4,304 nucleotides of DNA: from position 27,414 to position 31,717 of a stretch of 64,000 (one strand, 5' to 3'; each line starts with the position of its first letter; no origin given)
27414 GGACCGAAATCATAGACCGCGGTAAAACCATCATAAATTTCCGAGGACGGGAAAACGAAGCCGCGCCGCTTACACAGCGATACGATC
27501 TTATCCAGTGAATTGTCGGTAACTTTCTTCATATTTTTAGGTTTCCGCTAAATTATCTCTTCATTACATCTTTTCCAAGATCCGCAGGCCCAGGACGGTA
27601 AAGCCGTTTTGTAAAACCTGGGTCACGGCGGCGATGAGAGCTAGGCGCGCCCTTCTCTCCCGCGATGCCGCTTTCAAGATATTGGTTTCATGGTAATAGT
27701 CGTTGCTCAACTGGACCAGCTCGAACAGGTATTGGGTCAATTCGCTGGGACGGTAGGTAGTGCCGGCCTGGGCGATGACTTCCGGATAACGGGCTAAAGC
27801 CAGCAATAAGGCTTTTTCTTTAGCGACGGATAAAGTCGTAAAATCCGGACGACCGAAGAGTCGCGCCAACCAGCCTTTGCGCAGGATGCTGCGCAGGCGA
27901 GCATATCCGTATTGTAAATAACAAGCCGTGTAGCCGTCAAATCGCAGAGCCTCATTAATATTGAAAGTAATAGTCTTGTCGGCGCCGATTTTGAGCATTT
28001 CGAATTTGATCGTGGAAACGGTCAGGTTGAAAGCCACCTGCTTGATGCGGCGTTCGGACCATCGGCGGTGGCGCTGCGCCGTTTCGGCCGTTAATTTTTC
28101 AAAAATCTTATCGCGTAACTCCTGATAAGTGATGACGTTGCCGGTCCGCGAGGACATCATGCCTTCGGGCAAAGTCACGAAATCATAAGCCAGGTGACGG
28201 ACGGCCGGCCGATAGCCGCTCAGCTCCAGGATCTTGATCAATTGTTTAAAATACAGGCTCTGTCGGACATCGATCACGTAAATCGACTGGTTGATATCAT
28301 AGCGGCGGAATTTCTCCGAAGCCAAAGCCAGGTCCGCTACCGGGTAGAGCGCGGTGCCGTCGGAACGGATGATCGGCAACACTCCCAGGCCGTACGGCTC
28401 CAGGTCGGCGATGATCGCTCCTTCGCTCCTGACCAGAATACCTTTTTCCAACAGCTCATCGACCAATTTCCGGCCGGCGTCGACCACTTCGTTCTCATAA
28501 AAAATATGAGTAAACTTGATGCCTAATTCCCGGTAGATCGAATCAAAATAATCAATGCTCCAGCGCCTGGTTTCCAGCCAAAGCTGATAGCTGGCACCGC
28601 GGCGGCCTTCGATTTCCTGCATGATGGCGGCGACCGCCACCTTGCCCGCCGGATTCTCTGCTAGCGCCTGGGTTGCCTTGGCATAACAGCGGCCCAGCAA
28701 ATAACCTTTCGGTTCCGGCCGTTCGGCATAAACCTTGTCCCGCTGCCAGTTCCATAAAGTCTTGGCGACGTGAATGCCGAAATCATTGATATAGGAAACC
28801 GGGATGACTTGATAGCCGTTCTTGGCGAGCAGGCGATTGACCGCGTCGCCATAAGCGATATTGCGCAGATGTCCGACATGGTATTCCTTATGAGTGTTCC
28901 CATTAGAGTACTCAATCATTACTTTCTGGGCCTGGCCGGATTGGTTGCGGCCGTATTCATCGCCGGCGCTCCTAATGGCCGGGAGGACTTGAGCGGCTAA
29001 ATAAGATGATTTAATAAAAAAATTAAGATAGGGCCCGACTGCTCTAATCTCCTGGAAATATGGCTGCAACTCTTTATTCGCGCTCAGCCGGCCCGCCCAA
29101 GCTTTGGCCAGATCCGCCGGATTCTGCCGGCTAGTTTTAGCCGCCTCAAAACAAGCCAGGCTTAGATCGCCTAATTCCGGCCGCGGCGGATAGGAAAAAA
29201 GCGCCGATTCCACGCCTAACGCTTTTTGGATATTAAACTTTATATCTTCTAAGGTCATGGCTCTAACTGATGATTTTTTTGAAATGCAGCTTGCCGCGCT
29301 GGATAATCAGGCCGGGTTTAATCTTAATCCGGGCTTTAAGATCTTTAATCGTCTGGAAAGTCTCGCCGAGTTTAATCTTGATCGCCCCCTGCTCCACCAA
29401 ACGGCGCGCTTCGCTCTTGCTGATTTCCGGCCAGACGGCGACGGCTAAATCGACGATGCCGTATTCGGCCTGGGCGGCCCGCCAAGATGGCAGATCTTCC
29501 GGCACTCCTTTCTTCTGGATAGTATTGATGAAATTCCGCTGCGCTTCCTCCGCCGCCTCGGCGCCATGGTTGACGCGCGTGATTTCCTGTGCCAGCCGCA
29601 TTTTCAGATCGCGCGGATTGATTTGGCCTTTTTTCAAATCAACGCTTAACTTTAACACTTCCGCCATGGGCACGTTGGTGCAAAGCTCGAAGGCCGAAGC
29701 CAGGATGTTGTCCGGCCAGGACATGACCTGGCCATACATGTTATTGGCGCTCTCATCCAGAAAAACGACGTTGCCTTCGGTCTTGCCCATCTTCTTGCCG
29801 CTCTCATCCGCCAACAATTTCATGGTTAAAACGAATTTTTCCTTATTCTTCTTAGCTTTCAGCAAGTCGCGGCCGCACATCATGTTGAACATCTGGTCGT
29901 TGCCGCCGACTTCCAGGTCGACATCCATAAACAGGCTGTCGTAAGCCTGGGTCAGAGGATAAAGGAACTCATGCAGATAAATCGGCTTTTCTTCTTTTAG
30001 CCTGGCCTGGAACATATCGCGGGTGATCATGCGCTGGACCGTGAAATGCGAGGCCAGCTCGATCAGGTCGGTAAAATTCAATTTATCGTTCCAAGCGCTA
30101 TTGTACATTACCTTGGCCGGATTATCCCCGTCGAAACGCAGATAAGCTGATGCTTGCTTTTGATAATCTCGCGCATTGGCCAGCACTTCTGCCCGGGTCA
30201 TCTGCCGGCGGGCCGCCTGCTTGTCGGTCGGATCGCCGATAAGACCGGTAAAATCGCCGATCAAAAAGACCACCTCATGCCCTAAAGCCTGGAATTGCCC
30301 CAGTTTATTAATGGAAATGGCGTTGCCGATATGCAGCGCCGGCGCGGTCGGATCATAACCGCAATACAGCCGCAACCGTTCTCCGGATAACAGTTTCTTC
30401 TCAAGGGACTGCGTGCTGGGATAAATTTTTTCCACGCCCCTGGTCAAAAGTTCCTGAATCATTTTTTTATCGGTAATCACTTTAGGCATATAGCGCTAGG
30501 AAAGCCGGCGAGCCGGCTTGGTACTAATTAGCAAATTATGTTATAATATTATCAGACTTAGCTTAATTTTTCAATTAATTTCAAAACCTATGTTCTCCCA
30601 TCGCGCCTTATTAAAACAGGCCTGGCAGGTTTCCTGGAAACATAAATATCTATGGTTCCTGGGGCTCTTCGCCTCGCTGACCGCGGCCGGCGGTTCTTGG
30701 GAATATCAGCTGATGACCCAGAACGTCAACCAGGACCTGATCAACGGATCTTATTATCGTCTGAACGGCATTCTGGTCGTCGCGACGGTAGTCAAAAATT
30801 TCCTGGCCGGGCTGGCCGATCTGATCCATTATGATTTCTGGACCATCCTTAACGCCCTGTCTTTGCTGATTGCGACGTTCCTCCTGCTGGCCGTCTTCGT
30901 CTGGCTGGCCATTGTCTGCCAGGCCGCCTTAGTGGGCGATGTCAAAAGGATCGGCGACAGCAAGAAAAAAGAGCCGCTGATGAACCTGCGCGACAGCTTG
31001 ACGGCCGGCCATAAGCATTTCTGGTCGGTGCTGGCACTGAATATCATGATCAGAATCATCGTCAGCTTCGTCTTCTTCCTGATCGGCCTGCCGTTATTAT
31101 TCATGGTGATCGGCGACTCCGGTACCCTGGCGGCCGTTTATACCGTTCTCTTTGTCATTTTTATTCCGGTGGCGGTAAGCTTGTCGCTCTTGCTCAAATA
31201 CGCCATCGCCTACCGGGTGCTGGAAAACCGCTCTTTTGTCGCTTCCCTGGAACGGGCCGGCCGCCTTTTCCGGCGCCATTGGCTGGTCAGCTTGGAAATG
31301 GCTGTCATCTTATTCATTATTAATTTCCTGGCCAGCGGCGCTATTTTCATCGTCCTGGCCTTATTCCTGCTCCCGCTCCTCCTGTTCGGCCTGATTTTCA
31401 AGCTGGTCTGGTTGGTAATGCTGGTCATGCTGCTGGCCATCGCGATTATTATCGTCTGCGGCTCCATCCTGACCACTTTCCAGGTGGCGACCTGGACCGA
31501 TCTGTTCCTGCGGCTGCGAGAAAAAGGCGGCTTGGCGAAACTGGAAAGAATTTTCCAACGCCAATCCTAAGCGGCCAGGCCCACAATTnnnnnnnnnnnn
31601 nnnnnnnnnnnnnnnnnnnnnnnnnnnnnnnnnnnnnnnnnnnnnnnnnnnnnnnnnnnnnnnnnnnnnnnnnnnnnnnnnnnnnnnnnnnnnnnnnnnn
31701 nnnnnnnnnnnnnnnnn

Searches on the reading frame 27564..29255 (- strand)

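Call 7: search_protein_families(library=pfam, proteins=[window:27564-29255:-], max_evalue=0.001)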
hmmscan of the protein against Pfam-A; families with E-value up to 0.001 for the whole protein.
window:27564-29255:- (563 aa): 3 families
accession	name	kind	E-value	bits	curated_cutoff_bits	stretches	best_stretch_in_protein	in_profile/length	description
PF00750.26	tRNA-synt_1d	-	5.1e-36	124.8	23.3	1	99-422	10-338/349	tRNA synthetases class I (R), catalytic domain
PF05746.21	DALR_1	-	4.2e-30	104.7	22.3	1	447-563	1-117/117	DALR anticodon binding domain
PF03485.21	Arg_tRNA_synt_N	-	1.1e-10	42.4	21.5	1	9-81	11-85/85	Arginyl tRNA synthetase N terminal domain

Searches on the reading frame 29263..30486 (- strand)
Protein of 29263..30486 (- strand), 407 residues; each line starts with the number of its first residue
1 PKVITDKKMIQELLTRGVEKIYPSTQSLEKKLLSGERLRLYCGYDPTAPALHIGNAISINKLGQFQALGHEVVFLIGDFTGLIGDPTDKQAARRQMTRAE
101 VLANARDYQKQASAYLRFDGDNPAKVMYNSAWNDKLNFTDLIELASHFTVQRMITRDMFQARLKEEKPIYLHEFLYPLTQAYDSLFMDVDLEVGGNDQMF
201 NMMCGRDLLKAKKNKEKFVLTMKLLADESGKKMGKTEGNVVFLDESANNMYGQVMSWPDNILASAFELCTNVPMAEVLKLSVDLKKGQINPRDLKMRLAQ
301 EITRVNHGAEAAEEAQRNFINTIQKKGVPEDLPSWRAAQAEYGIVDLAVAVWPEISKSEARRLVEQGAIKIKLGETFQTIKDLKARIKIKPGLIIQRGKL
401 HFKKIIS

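Call 7: search_protein_families(library=pfam, proteins=[window:29263-30486:-], max_evalue=0.001)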
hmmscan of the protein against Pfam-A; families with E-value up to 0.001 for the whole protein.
window:29263-30486:- (407 aa): 2 families
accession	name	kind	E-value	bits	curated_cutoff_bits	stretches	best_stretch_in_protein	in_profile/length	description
PF00579.31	tRNA-synt_1b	-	1.7e-70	238.1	21.1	1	35-322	3-290/292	tRNA synthetases class I (W and Y)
PF22421.1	SYY_C-terminal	-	8.3e-06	26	27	1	330-402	7-80/83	Tyrosine--tRNA ligase SYY-like C-terminal domain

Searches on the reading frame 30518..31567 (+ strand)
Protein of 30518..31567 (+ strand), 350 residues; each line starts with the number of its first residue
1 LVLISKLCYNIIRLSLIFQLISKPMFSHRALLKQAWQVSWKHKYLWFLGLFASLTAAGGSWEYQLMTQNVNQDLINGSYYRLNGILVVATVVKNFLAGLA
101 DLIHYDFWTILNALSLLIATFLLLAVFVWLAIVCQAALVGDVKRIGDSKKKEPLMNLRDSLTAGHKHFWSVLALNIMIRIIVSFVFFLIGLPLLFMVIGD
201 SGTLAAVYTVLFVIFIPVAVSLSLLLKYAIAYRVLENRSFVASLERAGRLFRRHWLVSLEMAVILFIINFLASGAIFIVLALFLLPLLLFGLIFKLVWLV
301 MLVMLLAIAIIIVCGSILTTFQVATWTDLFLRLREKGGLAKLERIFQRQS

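Call 7: search_protein_families(library=pfam, proteins=[window:30518-31567:+], max_evalue=0.001)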
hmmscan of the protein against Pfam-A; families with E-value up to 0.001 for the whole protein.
window:30518-31567:+ (350 aa): 0 families

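Call 43: search_protein_families(library=pfam, proteins=[window:30590-31567:+], max_evalue=5)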
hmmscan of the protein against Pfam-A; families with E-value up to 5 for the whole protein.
window:30590-31567:+ (326 aa): 2 families
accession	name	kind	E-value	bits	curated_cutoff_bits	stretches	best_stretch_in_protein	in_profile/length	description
PF22378.1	Tas3-like_N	-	0.21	12.3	26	1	213-236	20-43/73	Tas3-like, N-terminal domain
PF03669.18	ASTER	-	4.8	7.6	22.7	1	80-126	26-72/96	PAT complex subunit Asterix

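Call 44: search_protein_families(library=ncbifam, proteins=[window:30590-31567:+], max_evalue=0.01)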
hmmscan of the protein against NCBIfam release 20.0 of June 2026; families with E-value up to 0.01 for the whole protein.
window:30590-31567:+ (326 aa): 0 families

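Call 55: find_homologous_proteins(query=window:30590-31567:+, max_evalue=0.00001)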
Query window:30590-31567:+ (326 aa): 226 proteins with E <= 0.00001 among 8000 candidates; the best 120 are listed.
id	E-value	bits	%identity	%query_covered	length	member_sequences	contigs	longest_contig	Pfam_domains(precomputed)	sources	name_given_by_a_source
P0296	1.1e-199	680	100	100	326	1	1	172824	-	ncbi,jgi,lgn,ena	ncbi:MAG: hypothetical protein WC453_01635 [Patescibacteria group bacterium]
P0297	1.4e-160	552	79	100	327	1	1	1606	-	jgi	-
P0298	4.4e-151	521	73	100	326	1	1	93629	-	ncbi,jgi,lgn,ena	ncbi:MAG: hypothetical protein WC456_02805 [Patescibacteria group bacterium]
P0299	1.2e-143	496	71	100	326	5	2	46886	-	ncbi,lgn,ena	-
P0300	3.4e-140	485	69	100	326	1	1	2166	-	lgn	-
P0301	3.5e-138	478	69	99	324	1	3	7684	-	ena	-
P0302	3.6e-137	475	68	100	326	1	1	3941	-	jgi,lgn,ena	-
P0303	4.2e-132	458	65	100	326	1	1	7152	-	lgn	-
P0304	4.9e-132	458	67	99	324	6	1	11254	-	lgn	-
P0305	2.3e-131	456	62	99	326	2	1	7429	-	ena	-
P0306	9.1e-131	454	62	99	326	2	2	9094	-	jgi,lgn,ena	jgi:hypothetical protein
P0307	1.0e-129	450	62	100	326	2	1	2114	-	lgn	-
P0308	1.6e-129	450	62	100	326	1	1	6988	-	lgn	-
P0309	1.8e-127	443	63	100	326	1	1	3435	-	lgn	-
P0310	1.8e-127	443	64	99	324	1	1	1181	-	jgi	jgi:hypothetical protein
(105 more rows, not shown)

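Call 63: predict_structure(alignment_id=A2)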
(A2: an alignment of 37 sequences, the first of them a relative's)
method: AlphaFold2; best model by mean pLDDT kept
length: 326 residues; sequences in the alignment: 37
mean_pLDDT: 76.9   pTM: 0.72
mean pLDDT of the five models: 76.9, 76.7, 73.3, 72.2, 72.0
residues with pLDDT >= 90: 15; 70-90: 237; 50-70: 51; < 50: 23
segments of 3 or more residues with pLDDT < 50: 34-42, 44-53
pLDDT, mean of each block of 10 residues (from residue 1): 73 81 80 49 47 50 73 82 87 88 86 82 64 77 83 80 70 64 74 79 84 83 84 82 85 88 90 91 87 85 83 60 54
secondary structure, 60 per line:
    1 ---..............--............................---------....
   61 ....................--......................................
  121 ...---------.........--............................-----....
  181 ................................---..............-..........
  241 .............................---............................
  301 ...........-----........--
elements in order: H4-17 H20-47 H57-80 H83-123 H133-141 H144-171 H177-212 H216-229 H231-269 H273-311 H317-324
